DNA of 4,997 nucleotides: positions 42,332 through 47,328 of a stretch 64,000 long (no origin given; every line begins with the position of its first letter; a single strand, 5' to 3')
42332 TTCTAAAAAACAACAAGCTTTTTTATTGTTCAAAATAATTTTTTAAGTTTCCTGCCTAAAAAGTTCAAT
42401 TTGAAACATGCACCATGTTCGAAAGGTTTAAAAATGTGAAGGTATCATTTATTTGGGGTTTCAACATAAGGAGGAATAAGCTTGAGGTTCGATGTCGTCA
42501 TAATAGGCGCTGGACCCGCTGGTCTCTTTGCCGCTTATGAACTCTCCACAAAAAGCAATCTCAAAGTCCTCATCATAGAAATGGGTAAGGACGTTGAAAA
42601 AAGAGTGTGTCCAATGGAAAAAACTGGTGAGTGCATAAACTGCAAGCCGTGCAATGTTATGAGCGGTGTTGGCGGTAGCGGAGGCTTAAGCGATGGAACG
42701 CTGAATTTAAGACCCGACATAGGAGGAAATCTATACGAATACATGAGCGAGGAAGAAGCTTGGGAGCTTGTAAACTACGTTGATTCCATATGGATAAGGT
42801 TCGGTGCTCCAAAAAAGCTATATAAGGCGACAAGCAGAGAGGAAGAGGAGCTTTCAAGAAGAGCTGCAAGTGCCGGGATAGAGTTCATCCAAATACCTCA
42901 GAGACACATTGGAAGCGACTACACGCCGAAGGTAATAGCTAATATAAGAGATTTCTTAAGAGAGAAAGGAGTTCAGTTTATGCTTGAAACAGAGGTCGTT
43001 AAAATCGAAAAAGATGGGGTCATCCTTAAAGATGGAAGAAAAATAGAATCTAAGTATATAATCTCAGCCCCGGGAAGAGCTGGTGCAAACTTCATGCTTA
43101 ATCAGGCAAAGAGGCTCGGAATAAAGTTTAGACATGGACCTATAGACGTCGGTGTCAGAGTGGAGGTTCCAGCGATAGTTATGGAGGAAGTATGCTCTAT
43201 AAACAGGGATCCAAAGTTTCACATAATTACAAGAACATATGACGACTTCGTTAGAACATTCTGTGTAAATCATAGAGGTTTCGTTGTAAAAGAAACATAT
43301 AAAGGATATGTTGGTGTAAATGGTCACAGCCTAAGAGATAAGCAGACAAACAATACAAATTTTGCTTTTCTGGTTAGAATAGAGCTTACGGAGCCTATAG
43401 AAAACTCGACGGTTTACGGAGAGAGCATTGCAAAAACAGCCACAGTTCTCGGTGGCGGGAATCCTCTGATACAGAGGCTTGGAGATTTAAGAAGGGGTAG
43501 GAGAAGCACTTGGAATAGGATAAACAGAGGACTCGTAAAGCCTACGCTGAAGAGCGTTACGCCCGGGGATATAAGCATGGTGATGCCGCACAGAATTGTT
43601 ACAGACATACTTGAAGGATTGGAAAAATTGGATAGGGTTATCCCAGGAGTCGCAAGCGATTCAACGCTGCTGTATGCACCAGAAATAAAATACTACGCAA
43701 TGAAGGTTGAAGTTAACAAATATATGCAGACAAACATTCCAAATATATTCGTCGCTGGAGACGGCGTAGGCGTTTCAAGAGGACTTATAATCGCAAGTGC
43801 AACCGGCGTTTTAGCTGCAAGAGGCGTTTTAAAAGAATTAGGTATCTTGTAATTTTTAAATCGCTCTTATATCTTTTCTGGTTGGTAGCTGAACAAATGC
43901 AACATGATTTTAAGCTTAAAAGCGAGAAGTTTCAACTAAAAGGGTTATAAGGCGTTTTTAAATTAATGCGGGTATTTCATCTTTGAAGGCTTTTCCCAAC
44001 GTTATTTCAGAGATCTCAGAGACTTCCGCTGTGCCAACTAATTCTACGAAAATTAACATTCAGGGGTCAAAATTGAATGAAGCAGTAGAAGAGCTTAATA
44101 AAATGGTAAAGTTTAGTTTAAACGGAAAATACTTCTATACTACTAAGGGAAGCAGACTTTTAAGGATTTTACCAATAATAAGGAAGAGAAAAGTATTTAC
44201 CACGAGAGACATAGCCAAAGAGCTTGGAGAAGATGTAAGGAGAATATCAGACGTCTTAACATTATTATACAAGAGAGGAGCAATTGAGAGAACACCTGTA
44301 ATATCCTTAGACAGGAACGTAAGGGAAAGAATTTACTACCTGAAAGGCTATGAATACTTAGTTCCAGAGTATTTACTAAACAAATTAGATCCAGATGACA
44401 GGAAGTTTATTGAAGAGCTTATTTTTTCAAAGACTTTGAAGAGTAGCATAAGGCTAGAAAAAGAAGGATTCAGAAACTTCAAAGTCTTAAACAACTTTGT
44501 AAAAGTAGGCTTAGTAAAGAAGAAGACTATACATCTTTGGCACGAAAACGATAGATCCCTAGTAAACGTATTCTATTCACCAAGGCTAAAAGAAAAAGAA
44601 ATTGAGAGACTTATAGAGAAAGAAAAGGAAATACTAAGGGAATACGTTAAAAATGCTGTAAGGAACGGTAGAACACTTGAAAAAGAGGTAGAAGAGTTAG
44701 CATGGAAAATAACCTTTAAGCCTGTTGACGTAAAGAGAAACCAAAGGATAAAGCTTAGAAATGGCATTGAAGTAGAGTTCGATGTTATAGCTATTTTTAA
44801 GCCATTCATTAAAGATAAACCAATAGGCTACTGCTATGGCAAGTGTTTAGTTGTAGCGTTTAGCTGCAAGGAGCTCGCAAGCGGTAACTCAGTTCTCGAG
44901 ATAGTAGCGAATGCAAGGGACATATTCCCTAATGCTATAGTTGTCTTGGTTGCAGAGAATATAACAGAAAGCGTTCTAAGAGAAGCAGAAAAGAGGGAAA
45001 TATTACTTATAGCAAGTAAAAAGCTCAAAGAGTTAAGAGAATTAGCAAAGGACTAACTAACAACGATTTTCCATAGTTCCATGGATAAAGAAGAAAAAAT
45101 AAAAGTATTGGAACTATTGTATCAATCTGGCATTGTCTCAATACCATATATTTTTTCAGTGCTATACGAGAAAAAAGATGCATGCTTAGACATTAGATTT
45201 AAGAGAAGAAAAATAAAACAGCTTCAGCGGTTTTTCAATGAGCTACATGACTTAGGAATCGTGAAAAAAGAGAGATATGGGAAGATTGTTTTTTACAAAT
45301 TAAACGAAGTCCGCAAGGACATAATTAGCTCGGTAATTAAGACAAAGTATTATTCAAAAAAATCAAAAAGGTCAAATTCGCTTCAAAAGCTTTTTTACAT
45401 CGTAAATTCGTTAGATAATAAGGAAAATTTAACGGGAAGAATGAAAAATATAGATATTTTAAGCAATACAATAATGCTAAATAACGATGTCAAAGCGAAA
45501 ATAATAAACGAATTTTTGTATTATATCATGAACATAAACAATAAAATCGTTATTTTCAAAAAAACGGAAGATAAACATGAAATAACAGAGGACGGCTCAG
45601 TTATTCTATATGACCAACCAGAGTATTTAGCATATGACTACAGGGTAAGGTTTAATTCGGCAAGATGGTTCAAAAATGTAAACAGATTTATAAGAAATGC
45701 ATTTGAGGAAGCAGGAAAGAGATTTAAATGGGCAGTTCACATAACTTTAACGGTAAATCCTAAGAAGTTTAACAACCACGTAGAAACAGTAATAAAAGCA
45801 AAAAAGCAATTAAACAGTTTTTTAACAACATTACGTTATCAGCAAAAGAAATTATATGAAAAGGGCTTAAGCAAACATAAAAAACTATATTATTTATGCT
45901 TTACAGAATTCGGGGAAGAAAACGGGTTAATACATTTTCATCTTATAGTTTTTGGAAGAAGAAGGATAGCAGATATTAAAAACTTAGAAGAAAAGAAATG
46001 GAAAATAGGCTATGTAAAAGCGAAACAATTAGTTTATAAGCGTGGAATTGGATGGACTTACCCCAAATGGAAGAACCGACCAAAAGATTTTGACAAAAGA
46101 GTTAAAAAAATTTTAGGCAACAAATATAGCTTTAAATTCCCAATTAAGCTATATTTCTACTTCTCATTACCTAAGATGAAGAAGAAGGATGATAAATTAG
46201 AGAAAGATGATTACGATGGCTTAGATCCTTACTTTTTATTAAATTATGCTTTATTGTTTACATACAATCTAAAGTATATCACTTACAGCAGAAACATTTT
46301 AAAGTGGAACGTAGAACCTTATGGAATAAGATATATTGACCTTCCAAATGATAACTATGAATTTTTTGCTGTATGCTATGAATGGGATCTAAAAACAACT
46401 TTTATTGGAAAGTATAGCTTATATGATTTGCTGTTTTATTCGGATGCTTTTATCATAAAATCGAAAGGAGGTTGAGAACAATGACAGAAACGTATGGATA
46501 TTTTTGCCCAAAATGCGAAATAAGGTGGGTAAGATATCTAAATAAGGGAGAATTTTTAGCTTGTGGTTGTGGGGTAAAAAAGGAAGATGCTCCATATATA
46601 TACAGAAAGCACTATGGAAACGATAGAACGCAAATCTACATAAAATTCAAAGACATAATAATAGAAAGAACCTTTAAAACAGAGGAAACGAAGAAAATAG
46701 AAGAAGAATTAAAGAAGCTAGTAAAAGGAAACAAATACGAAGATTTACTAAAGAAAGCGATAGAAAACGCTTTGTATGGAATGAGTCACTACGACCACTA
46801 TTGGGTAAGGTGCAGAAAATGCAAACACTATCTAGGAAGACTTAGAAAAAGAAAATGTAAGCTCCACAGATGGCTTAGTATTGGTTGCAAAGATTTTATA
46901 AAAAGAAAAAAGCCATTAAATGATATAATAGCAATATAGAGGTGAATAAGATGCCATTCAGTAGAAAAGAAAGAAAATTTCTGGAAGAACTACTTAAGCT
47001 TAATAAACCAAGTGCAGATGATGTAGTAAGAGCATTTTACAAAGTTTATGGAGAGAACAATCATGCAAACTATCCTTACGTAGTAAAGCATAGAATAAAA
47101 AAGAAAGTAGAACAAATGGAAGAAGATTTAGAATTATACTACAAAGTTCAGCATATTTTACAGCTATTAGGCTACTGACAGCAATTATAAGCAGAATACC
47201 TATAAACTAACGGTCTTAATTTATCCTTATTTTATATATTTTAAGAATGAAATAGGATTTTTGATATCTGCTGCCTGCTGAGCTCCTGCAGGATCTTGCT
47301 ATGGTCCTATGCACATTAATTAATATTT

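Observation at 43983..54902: Plasmid/provirus-like element abutting tRNA-Leu(CAG): replication module plus a 10-gene secreted/membrane-protein operon with NTPase and protease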

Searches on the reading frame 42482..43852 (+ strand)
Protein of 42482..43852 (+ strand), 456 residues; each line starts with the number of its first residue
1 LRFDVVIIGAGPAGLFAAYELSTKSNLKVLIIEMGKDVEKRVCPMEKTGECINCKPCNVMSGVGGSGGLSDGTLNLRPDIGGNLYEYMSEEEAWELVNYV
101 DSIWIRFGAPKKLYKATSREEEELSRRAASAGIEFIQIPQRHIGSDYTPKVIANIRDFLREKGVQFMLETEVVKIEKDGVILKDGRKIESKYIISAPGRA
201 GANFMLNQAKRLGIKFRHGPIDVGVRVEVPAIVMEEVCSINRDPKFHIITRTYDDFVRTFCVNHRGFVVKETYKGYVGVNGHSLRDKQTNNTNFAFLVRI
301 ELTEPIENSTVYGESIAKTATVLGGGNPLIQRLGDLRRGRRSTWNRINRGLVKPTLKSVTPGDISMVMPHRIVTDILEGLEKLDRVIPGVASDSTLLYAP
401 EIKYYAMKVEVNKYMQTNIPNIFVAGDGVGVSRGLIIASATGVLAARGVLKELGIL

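Call 5: search_protein_families(library=pfam, max_evalue=0.1, proteins=[window:42482-43852:+])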
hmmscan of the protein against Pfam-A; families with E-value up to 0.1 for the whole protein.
window:42482-43852:+ (456 aa): 15 families
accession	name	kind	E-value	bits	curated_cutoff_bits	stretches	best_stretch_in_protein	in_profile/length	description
PF07992.20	Pyr_redox_2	-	6.3e-22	78.8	26.1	3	142-223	176-259/291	Pyridine nucleotide-disulphide oxidoreductase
PF21688.3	FAD-depend_C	-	1.4e-11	45.4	27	1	246-401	34-194/197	FAD-dependent protein, C-terminal domain-like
PF01266.30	DAO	-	2.3e-10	41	27.9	1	4-37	1-33/353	FAD dependent oxidoreductase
PF01134.28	GIDA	-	2.4e-10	40.5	22.1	2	377-449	320-383/391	Glucose inhibited division protein A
PF03486.20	HI0933_like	-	5.8e-09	36.2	50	1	4-42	2-39/244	HI0933-like protein Rossmann domain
PF01946.23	Thi4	-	2.8e-08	33.7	26.2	1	2-34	17-49/235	Thi4 family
PF05834.18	Lycopene_cycl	-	4.7e-07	29.6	23.4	1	4-38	1-36/380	Lycopene cyclase protein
PF13738.12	Pyr_redox_3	-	5.2e-07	29.6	30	1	6-38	1-33/305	Pyridine nucleotide-disulphide oxidoreductase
PF13450.12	NAD_binding_8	-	7e-07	29.9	21.9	1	7-37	1-30/68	NAD(P)-binding Rossmann-like domain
PF00070.33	Pyr_redox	-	1.4e-06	29.1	22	1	146-179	37-70/82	Pyridine nucleotide-disulphide oxidoreductase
PF00890.30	FAD_binding_2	-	2.4e-05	24.2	20.4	1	4-36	1-32/414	FAD binding domain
PF12831.13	FAD_oxidored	-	0.00014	21.8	27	1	4-34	1-30/416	FAD dependent oxidoreductase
PF01494.25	FAD_binding_3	-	0.00024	20.9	22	1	3-24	2-23/349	FAD binding domain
PF13454.12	NAD_binding_9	-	0.0021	18.5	21.8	1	6-198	1-153/155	FAD-NAD(P)-binding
PF04820.20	Trp_halogenase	-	0.068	12.4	21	0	4-34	1-34/458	Tryptophan halogenase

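Call 27: find_related_loci(query=window:42482-43852:+, collection=genome_contigs, flank=10000)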
Query window:42482-43852:+ (456 aa) in genome_contigs; peptide patterns used: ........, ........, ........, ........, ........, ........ (x = any residue, [..] = any of these).
113 stretches matched a pattern; 34 encode a relative of the query (tblastn E <= 1e-3); 34 distinct loci.
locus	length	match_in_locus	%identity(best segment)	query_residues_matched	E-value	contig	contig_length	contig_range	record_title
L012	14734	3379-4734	77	1-452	0e+0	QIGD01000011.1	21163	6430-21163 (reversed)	MAG: Methanobacteriota archaeon isolate SZUA-158 Ga0212224_1000328, whole genome shotgun sequence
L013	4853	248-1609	74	3-456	0e+0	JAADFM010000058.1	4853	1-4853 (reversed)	MAG: Methanobacteriota archaeon isolate M_MaxBin.027 contig-127_30505, whole genome shotgun sequence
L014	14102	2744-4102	73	3-455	0e+0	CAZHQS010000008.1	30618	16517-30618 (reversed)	MAG TPA_asm: Candidatus Hydrothermarchaeota archaeon isolate SRP216583_co1_155 genome assembly, contig: NODE_984_length_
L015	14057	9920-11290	65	3-455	0e+0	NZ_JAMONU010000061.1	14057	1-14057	MAG: Thermococcus sp. isolate 4281-140_metabat2_scaf2bin.063 4281-140_scaffold_1886_c1, whole genome shotgun sequence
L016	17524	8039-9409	64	3-455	0e+0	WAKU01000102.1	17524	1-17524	MAG: Thermococcus sp. isolate S013_22 k151_64412, whole genome shotgun sequence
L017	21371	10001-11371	64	3-455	0e+0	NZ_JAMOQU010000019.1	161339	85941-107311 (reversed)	MAG: Thermococcus sp. isolate 4561-380_maxbin2_scaf2bin.010 4561-380_scaffold_13_c1, whole genome shotgun sequence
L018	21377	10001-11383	58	2-453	2e-165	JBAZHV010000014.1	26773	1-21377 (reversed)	MAG: Candidatus Paceibacterota bacterium isolate SO_2017_LW3_79 NODE_4491_length_26773_cov_8.413721_LW162_2017, whole ge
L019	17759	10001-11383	55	2-453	8e-162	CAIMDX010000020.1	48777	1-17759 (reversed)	uncultured bacterium isolate AM_bin-0091 genome assembly, contig: bin-0091:20/81, whole genome shotgun sequence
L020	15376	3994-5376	55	2-453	1e-160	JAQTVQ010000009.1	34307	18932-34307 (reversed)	MAG: Candidatus Paceibacterota bacterium isolate STB_91 NODE_2643_length_34307_cov_12.210269_Sandtown_B, whole genome sh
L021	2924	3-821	74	183-455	4e-134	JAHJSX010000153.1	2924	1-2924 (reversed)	MAG: archaeon isolate OS_PC_MetaG.mb.32 OS_PC_MetaG.mb.32_k141_692630, whole genome shotgun sequence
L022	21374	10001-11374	63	2-455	0e+0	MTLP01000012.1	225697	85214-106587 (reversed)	MAG: Thermococcus sp. JdFR-02 JGI24019J35510_1000012, whole genome shotgun sequence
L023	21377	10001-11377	56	2-451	2e-161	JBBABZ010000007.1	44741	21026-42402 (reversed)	MAG: Candidatus Paceibacterota bacterium isolate SO_2017_LW1_35 NODE_498_length_44741_cov_2.848299_LW64-88_2017, whole g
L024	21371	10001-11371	43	1-454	1e-113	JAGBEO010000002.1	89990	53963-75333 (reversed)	MAG: Lachnospiraceae bacterium isolate RGIG9047 Water_deer_Rectum-4__c217, whole genome shotgun sequence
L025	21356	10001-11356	42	1-449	1e-106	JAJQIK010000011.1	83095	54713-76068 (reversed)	MAG: Clostridiales bacterium isolate U.9_7 NODE_39_length_83095_cov_14.683526, whole genome shotgun sequence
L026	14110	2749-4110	41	1-451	3e-106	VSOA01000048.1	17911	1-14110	MAG: Lachnospiraceae bacterium isolate SC1119_S25_bin.13 SC1119_S25_bin.13_contig_47, whole genome shotgun sequence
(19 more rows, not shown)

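Call 30: find_encoding_contigs(protein=window:42482-43852:+, flank=10000, max_places=10)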
Protein window:42482-43852:+ (456 aa): 3 contigs read that carry it; 2 places shown.
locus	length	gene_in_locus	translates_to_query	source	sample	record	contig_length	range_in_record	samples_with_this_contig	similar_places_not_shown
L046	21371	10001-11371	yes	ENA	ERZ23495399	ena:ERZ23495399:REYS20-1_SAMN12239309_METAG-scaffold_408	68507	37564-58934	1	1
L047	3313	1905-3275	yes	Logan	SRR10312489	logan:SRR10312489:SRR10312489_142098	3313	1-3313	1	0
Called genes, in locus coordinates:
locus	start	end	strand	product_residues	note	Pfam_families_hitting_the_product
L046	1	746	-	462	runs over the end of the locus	PF02874:ATP-synt_ab_N, PF00006:ATP-synt_ab, PF22919:ATP-synt_VA_C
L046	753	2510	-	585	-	PF02874:ATP-synt_ab_N, PF16886:ATP-synt_ab_Xtn, PF00006:ATP-synt_ab, PF22919:ATP-synt_VA_C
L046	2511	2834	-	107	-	PF01990:ATP-synt_F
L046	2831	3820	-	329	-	PF01992:vATP-synt_AC39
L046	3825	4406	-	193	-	PF01991:vATP-synt_E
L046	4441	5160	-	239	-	PF00137:ATP-synt_C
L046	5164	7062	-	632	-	PF01496:V_ATPase_I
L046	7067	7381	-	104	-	-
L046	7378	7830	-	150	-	PF00582:Usp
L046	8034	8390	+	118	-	PF09868:DUF2095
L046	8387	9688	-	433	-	PF02040:ArsB, PF03600:CitMHS, PF16980:CitMHS_2 (weak)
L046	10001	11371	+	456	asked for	PF00070:Pyr_redox (faint), PF01266:DAO (weak), PF01946:Thi4, PF03486:HI0933_like (weak), PF07992:Pyr_redox_2 (weak), PF13450:NAD_binding_8 (weak), PF07992:Pyr_redox_2 (weak), PF21688:FAD-depend_C, +4 more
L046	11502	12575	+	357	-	-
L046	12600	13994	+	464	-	PF23343:REP_ORF2-G2P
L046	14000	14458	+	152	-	-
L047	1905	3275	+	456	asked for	PF00070:Pyr_redox (faint), PF01266:DAO (weak), PF01946:Thi4, PF03486:HI0933_like (weak), PF07992:Pyr_redox_2 (weak), PF13450:NAD_binding_8 (weak), PF07992:Pyr_redox_2 (weak), PF21688:FAD-depend_C, +4 more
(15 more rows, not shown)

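Call 50: list_cluster_members(proteins=[P0007, window:42482-43852:+, window:56021-56932:+, P0005, P0016, P0042, P0046, window:43983-45056:+, window:50973-52073:+])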
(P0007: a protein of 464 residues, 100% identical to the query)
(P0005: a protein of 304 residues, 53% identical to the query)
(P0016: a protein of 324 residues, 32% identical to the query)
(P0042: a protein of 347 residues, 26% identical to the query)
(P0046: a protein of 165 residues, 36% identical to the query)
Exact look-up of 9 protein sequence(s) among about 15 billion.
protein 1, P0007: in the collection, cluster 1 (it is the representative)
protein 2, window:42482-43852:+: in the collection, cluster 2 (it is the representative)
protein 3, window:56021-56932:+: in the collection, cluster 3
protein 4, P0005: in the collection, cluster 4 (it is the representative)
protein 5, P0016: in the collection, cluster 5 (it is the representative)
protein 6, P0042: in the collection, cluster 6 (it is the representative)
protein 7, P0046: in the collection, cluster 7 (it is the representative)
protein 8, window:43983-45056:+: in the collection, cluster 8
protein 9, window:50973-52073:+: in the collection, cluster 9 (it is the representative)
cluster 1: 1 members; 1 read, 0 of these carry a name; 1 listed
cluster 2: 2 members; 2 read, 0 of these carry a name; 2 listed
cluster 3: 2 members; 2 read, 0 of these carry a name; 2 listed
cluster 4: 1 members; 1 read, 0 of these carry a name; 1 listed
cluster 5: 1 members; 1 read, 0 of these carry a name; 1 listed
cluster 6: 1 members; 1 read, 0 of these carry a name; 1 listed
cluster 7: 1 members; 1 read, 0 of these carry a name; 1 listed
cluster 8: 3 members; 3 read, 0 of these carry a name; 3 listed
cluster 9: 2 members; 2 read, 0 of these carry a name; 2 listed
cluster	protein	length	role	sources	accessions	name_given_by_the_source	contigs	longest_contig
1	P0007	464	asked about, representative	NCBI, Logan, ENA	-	-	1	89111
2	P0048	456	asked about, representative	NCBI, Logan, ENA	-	-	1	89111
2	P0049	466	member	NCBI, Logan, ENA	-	-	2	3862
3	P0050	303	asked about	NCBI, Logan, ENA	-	-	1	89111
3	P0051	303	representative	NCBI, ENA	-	-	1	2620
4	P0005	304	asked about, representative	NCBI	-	-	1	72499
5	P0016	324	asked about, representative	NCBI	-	-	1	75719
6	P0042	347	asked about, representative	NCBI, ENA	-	-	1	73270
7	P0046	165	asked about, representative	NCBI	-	-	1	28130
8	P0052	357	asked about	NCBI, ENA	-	-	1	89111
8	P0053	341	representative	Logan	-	-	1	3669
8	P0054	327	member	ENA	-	-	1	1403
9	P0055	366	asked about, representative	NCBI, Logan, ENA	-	-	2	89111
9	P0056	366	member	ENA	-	-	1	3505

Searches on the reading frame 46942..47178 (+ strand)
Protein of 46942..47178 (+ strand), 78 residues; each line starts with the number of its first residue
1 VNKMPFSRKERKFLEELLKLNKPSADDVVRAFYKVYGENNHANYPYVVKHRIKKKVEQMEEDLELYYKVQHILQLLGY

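Call 4: search_protein_families(library=pfam, max_evalue=0.1, proteins=[window:46942-47178:+])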
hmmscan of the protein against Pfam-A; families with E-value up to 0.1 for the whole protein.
window:46942-47178:+ (78 aa): 1 family
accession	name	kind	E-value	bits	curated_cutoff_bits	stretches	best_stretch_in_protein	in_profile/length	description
PF18607.7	HTH_54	-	0.02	15.5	32.3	1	29-62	21-54/92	ParA helix turn helix domain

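Call 11: search_protein_families(library=phrogs, max_evalue=0.01, proteins=[window:46942-47178:+])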
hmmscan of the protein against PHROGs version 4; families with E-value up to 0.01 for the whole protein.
window:46942-47178:+ (78 aa): 0 families
